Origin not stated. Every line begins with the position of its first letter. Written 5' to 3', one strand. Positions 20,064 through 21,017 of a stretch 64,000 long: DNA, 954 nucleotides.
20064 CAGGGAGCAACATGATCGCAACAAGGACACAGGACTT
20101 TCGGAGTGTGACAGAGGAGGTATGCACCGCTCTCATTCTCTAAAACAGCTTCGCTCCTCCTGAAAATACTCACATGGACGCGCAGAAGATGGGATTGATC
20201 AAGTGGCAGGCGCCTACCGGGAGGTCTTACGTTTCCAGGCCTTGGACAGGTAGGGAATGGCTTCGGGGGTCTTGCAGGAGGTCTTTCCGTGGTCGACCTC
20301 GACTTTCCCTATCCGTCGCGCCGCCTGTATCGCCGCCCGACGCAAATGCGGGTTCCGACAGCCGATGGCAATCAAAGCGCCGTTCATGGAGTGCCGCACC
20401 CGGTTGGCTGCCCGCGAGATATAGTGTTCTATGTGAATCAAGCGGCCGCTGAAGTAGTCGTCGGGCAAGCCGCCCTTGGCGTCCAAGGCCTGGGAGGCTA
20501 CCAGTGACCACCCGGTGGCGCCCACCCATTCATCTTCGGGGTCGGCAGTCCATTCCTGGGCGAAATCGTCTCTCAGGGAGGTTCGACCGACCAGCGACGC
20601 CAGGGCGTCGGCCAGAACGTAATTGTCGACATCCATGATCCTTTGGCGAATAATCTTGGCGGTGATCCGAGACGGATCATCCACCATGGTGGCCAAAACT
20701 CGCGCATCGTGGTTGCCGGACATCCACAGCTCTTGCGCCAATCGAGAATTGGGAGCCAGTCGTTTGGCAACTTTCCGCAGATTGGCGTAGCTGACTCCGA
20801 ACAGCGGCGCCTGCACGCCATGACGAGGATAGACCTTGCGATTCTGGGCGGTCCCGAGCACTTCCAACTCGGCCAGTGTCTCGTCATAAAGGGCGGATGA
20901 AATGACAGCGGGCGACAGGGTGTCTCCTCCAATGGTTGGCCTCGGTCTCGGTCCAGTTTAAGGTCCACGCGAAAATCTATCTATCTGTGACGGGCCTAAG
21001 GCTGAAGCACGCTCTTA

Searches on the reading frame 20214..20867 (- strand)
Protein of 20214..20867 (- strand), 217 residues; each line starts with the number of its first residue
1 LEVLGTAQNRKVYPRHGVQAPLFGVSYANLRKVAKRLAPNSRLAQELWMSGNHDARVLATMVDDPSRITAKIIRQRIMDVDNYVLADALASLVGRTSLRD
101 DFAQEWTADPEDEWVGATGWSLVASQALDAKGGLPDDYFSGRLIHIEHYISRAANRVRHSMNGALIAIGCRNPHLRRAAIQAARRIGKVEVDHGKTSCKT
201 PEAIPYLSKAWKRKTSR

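Call 74: search_protein_families(library=pfam, proteins=[window:20214-20867:-], max_evalue=0.00001)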
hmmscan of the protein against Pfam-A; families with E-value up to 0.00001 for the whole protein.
window:20214-20867:- (217 aa): 1 family
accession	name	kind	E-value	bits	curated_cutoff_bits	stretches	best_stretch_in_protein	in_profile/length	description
PF08713.17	DNA_alkylation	-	1.6e-17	64.4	21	1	4-207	8-213/213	DNA alkylation repair enzyme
